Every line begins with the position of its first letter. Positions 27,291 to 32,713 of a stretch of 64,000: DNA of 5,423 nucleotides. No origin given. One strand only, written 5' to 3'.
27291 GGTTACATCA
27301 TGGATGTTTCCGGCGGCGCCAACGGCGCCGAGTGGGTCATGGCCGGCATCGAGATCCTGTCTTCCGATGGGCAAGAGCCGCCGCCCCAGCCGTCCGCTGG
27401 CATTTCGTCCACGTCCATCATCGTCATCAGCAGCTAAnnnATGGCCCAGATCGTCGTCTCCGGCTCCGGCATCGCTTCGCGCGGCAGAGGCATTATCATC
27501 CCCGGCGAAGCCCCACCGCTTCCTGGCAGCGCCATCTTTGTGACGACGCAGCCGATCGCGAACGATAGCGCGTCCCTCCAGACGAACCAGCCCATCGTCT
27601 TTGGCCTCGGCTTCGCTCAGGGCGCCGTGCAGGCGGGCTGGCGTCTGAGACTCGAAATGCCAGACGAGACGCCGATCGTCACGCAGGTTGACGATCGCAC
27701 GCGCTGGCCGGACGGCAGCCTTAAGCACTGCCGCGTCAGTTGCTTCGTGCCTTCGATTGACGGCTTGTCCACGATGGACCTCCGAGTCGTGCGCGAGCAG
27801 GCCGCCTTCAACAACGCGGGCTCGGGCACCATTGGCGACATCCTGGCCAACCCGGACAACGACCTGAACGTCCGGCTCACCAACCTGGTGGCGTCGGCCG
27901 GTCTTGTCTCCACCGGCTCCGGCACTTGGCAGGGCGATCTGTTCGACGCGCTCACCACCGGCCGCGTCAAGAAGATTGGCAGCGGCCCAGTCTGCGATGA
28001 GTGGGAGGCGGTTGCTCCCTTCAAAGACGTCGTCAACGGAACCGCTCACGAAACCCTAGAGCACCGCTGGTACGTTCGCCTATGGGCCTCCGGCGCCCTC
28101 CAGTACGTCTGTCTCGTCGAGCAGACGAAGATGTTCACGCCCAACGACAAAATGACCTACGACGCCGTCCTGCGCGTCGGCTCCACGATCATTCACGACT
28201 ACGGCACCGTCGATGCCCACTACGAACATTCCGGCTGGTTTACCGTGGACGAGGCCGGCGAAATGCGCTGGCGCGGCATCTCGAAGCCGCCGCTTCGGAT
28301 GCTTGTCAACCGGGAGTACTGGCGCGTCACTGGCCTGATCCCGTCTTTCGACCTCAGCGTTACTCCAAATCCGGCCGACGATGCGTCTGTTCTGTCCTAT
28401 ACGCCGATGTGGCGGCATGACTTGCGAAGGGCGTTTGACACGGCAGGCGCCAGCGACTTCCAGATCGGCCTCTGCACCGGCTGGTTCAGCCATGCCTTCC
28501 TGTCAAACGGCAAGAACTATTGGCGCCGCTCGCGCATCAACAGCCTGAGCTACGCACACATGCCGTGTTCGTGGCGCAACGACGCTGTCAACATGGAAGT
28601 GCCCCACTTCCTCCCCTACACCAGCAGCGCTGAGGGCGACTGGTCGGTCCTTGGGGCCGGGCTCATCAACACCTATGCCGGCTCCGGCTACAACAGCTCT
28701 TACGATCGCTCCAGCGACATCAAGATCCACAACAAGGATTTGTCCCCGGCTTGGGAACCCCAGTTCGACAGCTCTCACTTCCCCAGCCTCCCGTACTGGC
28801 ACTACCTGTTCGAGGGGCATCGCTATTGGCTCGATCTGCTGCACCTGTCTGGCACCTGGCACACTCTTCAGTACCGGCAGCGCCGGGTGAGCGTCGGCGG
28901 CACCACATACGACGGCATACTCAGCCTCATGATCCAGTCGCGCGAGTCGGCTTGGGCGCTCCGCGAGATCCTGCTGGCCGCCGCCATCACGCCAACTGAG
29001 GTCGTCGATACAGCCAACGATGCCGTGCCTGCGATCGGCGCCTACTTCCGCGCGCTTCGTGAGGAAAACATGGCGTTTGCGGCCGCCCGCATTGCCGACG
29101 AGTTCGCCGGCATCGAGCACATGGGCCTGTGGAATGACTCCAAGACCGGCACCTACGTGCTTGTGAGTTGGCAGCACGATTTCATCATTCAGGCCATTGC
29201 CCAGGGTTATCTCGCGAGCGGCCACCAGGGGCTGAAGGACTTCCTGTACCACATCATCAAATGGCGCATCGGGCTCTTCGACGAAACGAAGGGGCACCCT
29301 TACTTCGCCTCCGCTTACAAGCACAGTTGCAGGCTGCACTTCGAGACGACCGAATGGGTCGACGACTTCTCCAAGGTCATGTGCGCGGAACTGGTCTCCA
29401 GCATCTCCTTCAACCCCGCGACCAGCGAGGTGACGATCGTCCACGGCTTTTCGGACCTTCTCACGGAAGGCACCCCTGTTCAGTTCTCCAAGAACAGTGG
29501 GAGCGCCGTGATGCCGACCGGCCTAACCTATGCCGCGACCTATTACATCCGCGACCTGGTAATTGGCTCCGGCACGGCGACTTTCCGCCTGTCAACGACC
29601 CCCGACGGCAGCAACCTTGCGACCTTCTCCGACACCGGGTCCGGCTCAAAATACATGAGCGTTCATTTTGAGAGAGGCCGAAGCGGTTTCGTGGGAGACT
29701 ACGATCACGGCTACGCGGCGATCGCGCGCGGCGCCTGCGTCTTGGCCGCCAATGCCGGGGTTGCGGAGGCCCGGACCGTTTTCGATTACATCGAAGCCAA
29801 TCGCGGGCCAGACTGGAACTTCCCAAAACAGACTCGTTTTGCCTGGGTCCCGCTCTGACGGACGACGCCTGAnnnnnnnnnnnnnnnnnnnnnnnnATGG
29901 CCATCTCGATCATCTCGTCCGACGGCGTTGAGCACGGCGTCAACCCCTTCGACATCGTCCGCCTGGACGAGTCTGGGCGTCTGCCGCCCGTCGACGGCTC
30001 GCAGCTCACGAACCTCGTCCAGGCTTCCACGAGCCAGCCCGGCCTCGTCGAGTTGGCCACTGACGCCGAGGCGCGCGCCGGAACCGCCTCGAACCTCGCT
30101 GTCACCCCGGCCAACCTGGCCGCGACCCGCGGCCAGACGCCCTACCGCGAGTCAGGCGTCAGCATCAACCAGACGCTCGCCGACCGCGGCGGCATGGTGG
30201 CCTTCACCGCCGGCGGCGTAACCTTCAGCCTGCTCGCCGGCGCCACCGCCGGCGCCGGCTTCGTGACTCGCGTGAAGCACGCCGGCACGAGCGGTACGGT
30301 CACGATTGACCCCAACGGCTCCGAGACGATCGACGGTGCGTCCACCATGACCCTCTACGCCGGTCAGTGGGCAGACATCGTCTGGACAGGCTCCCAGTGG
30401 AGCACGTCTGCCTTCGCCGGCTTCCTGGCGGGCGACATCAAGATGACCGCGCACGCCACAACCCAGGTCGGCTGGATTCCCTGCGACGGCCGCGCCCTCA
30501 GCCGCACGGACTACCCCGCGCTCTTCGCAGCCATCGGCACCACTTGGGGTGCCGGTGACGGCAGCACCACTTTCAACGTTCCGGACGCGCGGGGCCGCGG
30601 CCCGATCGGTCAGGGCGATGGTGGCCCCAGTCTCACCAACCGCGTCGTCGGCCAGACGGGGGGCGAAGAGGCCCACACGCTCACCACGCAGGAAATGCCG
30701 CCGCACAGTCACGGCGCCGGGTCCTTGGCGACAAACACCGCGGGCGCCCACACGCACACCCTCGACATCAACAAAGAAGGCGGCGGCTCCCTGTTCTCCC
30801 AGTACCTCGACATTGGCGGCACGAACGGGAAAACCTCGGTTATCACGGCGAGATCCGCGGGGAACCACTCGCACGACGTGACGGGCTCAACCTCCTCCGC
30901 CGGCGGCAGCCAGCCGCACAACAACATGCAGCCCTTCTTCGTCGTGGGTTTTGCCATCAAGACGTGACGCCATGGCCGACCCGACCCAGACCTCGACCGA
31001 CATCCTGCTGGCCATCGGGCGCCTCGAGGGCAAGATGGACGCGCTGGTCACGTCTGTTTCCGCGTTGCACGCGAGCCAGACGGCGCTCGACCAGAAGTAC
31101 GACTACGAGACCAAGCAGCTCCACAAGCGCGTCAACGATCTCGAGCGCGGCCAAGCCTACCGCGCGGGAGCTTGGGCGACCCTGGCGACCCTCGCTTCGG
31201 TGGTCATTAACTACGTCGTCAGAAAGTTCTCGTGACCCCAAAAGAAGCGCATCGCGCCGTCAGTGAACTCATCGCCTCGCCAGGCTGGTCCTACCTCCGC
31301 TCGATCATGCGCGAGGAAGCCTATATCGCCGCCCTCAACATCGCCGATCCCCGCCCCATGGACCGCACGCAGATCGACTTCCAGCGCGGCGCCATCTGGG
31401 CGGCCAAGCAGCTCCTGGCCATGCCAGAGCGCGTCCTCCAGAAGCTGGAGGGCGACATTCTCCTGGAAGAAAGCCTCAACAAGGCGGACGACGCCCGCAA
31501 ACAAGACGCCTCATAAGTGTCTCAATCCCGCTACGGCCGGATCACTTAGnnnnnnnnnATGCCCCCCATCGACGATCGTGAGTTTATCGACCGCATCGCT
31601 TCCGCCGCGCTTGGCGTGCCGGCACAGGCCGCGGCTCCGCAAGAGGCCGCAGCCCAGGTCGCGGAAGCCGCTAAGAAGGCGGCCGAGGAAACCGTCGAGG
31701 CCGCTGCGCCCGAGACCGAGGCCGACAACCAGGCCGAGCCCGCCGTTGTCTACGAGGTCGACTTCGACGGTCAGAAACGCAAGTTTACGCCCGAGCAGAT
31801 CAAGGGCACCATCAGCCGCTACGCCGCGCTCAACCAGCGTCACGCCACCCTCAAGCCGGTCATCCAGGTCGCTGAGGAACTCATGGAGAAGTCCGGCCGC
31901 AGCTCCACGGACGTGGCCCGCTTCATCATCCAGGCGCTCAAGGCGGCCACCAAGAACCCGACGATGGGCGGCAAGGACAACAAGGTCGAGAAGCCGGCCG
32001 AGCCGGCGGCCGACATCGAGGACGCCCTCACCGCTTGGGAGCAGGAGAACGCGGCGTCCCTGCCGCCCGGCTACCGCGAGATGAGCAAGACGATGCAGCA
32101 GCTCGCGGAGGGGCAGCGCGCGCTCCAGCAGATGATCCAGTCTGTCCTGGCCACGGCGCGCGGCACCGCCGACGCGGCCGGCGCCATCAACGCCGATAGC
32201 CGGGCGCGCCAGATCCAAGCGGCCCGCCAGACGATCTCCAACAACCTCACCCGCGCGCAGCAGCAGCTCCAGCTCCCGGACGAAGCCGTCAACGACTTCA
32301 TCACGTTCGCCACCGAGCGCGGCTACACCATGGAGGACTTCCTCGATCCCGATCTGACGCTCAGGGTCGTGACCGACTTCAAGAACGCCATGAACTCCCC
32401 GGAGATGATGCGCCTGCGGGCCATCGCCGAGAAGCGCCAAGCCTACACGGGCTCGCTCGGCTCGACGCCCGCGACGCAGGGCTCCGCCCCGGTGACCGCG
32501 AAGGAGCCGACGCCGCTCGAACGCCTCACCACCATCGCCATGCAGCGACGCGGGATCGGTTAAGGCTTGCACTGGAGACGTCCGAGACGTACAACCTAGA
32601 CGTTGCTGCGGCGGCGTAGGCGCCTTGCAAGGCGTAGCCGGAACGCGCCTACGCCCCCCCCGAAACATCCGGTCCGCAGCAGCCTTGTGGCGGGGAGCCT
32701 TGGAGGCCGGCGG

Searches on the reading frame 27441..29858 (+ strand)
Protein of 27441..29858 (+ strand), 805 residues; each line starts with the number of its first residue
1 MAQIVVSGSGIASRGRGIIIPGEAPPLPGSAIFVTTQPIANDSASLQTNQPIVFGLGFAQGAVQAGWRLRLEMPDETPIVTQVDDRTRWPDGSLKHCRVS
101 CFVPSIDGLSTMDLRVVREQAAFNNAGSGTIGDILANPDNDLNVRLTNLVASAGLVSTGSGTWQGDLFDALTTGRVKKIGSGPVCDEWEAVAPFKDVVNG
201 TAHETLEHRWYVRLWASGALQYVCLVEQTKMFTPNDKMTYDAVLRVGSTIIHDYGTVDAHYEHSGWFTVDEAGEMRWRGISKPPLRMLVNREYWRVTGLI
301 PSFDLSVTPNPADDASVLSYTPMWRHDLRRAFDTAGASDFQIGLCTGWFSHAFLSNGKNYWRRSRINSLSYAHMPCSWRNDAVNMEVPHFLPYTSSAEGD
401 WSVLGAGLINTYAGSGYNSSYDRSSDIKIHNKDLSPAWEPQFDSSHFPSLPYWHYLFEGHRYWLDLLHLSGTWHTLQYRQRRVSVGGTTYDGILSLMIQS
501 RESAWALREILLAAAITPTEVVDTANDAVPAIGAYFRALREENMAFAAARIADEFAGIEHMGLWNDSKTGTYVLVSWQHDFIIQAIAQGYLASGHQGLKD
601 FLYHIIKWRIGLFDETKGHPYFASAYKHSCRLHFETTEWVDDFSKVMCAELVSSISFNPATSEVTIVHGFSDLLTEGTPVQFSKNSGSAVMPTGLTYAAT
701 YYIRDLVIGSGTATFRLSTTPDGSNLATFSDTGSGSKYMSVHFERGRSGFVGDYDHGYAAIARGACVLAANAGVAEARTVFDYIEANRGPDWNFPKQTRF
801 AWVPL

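Call 7: search_protein_families(library=phrogs, proteins=[window:27441-29858:+])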
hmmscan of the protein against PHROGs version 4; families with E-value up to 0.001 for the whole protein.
window:27441-29858:+ (805 aa): 0 families

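Call 8: search_protein_families(library=pfam, proteins=[window:27441-29858:+])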
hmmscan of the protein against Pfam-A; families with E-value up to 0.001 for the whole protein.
window:27441-29858:+ (805 aa): 1 family
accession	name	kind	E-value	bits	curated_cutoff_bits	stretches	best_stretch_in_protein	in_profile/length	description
PF19501.5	PcRGLX_1st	-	0.00068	19.8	22.1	0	48-95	15-62/83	PcRGLX-like N-terminal RIFT barrel domain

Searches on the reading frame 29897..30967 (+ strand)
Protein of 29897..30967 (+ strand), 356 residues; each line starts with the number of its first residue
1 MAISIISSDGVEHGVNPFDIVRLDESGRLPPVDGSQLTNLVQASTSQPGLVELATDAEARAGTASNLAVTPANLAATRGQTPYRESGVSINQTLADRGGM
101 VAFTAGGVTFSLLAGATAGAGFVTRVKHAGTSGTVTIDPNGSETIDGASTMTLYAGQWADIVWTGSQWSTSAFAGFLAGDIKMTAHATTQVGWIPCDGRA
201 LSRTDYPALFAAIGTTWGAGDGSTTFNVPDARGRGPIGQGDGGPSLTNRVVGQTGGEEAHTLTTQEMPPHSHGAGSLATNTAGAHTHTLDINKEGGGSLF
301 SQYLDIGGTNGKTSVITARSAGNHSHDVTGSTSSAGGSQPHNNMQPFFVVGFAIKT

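Call 7: search_protein_families(library=phrogs, proteins=[window:29897-30967:+])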
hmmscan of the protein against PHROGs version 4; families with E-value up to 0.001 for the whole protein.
window:29897-30967:+ (356 aa): 24 families
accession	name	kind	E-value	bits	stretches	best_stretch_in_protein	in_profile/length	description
phrog_8763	-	tail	2.1e-33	116.5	1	71-355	459-747/1024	tail protein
phrog_9116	-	tail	8.8e-31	108.2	1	177-274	60-155/455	tail protein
phrog_19618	-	tail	1.7e-21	77.7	1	171-328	131-257/387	tail collar protein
phrog_1858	-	tail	7.1e-16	58.3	1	162-317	124-252/1018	tail fiber protein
phrog_25747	-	tail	2.8e-15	56.3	1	164-335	666-853/901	tail fiber protein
phrog_910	-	tail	1.3e-14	55.4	1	41-350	216-489/497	tail collar fiber protein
phrog_6465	-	tail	6.1e-12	46.7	1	251-350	173-274/281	tail protein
phrog_31611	-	tail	6.2e-12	46.4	1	199-289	187-274/385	tail collar protein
phrog_327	-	tail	7.2e-12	46.4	1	54-342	227-432/618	tail protein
phrog_523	-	tail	1.2e-11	45.1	1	92-332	395-622/673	tail collar fiber protein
phrog_6256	-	tail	1.3e-11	45.3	1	170-339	283-406/686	tail fiber protein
phrog_24267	-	unknown function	1.9e-10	41.9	2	250-311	187-246/266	-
phrog_5717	-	tail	7e-10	38.8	1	248-350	1043-1143/1150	tail protein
phrog_2097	-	tail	6.2e-09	36.1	1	178-339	388-541/644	tail fiber protein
phrog_8469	-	tail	1.7e-08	35.2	1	150-356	129-301/303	tail fiber protein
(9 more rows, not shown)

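Call 8: search_protein_families(library=pfam, proteins=[window:29897-30967:+])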
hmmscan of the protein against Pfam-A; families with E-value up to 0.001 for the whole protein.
window:29897-30967:+ (356 aa): 2 families
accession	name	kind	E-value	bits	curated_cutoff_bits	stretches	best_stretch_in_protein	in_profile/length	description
PF07484.17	Collar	-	1.7e-21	76.3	24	1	179-234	1-55/57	Phage Tail Collar Domain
PF21939.1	Gp10_C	-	2e-06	29.2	27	1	251-350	53-133/139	Baseplate structural protein Gp10, C-terminal domain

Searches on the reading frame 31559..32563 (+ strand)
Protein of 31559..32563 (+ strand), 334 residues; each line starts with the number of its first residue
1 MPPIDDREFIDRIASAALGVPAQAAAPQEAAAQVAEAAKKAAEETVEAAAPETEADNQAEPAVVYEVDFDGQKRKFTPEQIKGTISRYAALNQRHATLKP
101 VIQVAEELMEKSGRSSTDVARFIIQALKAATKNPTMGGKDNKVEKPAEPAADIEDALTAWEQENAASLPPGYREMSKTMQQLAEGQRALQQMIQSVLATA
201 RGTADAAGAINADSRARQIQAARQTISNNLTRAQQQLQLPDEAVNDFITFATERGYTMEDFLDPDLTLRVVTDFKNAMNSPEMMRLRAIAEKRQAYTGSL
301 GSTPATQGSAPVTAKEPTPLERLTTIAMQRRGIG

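Call 7: search_protein_families(library=phrogs, proteins=[window:31559-32563:+])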
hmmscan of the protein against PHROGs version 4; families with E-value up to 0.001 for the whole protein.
window:31559-32563:+ (334 aa): 0 families

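Call 8: search_protein_families(library=pfam, proteins=[window:31559-32563:+])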
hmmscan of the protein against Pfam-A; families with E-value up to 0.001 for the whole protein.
window:31559-32563:+ (334 aa): 0 families
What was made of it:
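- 31559..32563 (+): Putative scaffold gene (334 aa), the last ORF of the upstream late operon. The tRNA cassette lies in its 3' untranslated tail. No Pfam or PHROG hit (calls 7, 8).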
